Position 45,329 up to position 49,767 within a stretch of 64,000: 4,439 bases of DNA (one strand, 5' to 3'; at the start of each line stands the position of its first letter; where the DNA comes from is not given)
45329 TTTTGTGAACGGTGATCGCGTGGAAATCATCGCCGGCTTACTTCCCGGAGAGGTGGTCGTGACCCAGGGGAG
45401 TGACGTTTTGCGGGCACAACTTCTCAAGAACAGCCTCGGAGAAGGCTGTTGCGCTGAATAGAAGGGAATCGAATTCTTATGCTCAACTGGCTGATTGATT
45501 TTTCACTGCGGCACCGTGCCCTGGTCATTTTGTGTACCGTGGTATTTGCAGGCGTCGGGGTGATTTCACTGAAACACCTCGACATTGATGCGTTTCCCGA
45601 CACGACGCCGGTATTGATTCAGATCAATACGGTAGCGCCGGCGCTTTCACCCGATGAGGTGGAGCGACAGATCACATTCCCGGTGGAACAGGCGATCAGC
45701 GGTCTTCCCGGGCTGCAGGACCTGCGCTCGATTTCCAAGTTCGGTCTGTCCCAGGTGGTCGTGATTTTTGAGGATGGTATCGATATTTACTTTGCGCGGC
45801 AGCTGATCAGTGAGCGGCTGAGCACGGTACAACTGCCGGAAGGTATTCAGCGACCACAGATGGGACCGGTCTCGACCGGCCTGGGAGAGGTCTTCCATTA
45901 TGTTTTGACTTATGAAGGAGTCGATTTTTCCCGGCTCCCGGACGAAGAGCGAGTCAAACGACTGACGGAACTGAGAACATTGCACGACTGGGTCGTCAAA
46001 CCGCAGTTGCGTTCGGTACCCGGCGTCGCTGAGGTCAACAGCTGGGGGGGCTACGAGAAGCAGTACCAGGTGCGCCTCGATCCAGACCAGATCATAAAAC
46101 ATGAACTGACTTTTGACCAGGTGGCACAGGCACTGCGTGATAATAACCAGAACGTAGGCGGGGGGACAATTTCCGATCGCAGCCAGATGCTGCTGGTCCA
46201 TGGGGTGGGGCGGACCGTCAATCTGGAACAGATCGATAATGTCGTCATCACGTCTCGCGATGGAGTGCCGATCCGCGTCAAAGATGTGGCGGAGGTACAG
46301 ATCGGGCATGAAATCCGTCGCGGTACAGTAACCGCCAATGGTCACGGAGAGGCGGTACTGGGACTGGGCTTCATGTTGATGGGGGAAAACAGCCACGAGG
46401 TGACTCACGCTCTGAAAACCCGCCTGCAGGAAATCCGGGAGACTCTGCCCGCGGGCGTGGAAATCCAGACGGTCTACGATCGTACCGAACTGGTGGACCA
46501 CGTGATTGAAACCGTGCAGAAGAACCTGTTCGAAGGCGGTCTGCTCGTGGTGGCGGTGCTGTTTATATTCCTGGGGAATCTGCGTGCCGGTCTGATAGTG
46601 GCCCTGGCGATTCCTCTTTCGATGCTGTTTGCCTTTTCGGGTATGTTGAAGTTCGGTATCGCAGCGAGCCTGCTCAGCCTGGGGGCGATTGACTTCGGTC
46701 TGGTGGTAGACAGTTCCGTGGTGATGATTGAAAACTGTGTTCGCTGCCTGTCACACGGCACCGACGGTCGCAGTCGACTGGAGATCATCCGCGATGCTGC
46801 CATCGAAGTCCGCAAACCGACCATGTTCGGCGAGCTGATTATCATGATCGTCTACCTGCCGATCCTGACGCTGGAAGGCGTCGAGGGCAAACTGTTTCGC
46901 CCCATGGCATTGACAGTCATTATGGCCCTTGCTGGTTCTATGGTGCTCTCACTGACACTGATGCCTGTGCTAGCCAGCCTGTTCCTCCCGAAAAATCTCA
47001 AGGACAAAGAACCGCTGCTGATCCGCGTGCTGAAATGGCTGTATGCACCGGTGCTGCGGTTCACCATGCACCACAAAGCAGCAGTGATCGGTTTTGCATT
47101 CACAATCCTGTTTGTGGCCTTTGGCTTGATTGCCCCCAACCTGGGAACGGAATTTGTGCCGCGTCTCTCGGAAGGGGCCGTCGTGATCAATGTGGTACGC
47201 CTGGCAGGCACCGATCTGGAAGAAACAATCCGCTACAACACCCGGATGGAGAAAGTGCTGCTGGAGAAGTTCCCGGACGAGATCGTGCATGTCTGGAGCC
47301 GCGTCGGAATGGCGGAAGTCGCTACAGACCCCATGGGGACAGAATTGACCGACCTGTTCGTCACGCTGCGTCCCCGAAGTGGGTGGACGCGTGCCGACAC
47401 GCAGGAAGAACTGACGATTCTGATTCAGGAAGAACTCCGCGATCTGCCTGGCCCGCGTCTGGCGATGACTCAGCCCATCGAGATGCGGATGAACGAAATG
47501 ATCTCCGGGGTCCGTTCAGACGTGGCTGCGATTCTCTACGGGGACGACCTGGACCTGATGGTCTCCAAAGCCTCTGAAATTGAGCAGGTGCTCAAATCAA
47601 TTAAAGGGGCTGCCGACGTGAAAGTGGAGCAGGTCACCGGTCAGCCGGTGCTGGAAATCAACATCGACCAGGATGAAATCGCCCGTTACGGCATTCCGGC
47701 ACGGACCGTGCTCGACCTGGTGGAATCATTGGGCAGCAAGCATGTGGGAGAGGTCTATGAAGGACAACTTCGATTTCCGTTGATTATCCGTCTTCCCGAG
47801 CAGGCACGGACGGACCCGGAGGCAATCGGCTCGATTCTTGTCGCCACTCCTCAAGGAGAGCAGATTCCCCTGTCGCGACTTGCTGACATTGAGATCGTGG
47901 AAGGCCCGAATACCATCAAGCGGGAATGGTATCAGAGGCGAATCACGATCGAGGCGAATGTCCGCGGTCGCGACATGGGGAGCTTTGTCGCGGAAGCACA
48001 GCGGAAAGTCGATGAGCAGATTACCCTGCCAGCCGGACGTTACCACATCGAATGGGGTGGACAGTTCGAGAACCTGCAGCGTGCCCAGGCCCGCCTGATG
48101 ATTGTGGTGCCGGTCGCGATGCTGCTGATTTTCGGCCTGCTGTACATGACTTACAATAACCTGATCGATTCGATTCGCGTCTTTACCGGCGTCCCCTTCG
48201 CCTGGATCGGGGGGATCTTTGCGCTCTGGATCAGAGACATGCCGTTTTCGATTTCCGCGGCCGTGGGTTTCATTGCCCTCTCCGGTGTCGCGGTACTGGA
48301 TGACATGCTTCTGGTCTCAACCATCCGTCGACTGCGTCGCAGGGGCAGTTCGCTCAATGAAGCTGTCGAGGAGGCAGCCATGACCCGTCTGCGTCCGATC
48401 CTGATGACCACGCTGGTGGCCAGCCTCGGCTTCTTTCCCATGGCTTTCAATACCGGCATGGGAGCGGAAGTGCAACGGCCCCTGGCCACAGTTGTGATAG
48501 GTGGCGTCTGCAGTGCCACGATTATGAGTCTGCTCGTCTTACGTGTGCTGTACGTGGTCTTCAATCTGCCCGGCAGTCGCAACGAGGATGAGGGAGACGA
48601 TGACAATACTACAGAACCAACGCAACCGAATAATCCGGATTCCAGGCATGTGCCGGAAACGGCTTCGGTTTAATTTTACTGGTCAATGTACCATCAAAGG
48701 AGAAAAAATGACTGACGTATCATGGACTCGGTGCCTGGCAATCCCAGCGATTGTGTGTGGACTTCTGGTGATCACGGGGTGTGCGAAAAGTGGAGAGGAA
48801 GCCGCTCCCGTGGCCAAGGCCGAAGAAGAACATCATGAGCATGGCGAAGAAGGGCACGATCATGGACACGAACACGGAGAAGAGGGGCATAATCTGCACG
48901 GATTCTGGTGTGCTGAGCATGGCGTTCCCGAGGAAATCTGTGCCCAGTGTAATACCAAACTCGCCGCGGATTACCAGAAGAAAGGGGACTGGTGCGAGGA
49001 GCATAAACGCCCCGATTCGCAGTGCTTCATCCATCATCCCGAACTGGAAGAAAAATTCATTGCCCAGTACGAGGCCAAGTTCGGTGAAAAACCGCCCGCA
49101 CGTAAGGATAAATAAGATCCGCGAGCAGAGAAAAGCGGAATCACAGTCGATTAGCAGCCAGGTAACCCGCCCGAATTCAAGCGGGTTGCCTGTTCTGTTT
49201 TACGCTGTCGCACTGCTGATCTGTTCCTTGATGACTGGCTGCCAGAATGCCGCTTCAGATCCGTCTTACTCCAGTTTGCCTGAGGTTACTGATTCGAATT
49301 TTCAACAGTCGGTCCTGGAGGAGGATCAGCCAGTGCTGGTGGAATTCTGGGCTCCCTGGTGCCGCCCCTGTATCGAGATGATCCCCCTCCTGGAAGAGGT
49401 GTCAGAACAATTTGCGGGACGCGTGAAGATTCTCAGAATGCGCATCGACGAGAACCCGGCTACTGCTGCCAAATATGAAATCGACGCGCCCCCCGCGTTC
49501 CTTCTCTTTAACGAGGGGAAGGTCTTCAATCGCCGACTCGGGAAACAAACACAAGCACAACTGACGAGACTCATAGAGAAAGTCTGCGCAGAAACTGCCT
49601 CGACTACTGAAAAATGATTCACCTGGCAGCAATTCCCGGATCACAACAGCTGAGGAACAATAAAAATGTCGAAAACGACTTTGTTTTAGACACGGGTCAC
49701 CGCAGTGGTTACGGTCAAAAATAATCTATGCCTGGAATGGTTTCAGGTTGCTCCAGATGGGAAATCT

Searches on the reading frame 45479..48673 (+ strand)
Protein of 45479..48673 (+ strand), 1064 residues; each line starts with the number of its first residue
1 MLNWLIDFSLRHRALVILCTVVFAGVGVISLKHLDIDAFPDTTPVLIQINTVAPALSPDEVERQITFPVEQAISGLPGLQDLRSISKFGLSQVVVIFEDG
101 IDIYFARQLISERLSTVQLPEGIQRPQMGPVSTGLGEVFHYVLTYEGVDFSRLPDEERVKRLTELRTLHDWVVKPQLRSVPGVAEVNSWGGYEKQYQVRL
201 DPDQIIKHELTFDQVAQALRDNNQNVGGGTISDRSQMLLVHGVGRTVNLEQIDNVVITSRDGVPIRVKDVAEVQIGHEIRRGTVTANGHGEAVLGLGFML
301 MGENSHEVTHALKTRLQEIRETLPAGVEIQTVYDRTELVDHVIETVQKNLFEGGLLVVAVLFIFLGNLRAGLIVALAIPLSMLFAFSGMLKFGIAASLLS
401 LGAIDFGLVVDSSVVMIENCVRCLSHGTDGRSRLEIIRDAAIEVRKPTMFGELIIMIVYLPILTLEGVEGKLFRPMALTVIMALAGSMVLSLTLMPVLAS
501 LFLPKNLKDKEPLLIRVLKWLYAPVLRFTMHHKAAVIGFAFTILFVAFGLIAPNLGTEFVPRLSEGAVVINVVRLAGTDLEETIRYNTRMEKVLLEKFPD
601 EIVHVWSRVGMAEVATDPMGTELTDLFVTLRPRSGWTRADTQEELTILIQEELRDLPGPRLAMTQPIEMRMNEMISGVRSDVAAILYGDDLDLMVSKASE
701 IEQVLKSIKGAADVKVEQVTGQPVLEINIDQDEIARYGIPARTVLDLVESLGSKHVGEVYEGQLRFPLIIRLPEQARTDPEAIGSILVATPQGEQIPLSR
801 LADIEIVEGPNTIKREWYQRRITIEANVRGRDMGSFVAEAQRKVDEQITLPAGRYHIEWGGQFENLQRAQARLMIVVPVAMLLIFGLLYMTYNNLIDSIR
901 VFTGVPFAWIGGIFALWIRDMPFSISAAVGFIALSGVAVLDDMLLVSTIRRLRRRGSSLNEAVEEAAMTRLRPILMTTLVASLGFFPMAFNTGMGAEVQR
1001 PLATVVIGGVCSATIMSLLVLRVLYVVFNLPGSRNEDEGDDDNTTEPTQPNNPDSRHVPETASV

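Call 58: search_protein_families(library=pfam, proteins=[window:45479-48673:+], max_evalue=0.001)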
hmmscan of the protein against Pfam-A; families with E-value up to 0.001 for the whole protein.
window:45479-48673:+ (1064 aa): 1 family
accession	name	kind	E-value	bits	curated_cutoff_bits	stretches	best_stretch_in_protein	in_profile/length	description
PF00873.25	ACR_tran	-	2.3e-289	963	28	1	6-1028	2-1020/1021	AcrB/AcrD/AcrF family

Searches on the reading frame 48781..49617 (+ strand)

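Call 58: search_protein_families(library=pfam, proteins=[window:48781-49617:+], max_evalue=0.001)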
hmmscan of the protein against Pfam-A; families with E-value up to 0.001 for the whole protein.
window:48781-49617:+ (278 aa): 3 families
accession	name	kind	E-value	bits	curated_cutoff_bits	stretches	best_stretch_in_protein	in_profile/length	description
PF00085.26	Thioredoxin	-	2.3e-25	89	23.5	1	168-266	4-102/103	Thioredoxin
PF13905.12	Thioredoxin_8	-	8.8e-05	23.2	27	1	183-227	2-48/94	Thioredoxin-like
PF00578.27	AhpC-TSA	-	0.00058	20.2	26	1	171-230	15-75/124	AhpC/TSA family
